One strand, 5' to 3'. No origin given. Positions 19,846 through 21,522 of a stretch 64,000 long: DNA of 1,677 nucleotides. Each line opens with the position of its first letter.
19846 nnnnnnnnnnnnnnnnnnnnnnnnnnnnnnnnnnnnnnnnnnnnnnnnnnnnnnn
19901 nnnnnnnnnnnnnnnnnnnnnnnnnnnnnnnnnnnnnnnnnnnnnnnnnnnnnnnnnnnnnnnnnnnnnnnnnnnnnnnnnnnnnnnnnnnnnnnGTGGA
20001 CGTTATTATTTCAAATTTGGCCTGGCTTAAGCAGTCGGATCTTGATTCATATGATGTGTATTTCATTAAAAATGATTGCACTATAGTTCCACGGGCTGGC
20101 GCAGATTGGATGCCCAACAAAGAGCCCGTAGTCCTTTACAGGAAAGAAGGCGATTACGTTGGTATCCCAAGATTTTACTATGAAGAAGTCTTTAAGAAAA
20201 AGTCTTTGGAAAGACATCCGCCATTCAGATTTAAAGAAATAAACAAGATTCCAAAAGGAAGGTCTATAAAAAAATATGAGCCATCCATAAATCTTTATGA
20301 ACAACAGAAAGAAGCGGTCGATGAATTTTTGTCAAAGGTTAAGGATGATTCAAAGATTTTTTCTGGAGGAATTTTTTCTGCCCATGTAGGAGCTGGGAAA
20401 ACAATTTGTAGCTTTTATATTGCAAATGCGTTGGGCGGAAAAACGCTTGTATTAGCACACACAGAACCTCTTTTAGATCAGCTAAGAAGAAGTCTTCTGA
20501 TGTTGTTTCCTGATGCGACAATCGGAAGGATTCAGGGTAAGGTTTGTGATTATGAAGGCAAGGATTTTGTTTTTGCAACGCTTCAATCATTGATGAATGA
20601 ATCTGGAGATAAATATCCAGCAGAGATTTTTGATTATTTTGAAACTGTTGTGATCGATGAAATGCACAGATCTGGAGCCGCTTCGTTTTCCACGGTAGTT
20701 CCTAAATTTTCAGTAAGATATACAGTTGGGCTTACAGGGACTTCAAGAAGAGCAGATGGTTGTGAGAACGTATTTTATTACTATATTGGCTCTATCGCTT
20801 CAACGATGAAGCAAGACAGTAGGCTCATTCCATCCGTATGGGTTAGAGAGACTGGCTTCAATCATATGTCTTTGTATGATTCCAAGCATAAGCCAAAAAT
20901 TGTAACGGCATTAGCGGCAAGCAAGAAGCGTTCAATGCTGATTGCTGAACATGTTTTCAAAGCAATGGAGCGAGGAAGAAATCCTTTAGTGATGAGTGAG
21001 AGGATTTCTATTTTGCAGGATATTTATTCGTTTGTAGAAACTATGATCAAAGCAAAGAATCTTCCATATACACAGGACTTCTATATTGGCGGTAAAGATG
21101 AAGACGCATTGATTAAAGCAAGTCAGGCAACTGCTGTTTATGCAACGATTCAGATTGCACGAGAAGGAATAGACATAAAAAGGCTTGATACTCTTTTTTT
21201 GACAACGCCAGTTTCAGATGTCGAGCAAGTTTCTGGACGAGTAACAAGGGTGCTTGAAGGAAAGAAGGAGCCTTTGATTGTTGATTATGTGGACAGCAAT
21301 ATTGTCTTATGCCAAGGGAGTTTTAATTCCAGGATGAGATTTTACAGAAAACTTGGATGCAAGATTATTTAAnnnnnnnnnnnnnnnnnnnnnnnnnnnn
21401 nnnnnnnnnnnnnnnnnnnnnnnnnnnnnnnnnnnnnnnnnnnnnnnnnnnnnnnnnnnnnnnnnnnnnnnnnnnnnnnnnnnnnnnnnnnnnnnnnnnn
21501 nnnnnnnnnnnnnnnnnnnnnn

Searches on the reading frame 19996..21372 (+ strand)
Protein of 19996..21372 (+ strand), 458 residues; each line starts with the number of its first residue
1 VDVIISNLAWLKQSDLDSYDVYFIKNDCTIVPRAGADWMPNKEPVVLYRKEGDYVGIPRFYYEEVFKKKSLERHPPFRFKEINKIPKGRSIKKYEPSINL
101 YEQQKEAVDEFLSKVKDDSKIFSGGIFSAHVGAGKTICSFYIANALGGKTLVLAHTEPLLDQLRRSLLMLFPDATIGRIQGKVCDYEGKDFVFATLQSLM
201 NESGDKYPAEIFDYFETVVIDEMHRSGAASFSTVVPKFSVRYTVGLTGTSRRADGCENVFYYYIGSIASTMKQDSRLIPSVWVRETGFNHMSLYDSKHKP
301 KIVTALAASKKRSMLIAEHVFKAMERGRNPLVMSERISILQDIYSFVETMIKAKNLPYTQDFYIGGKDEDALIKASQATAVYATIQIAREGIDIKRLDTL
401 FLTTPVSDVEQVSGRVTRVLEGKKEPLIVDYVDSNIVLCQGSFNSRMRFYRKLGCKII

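Call 12: search_protein_families(library=phrogs, proteins=[window:19996-21372:+], max_evalue=0.001)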
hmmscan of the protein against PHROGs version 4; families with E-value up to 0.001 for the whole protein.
window:19996-21372:+ (458 aa): 5 families
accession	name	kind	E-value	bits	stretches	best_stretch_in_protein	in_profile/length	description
phrog_16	-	DNA, RNA and nucleotide metabolism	3e-41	142.6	1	54-437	249-604/986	DNA helicase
phrog_9690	-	DNA, RNA and nucleotide metabolism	8.2e-13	49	1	205-434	31-271/306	DNA helicase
phrog_62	-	DNA, RNA and nucleotide metabolism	1.9e-07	29.9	1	68-249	682-848/1881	DNA helicase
phrog_26785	-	unknown function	4.7e-05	22.5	1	85-226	235-369/1087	-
phrog_16259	-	DNA, RNA and nucleotide metabolism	6.9e-05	23.2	1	126-252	136-263/330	DNA helicase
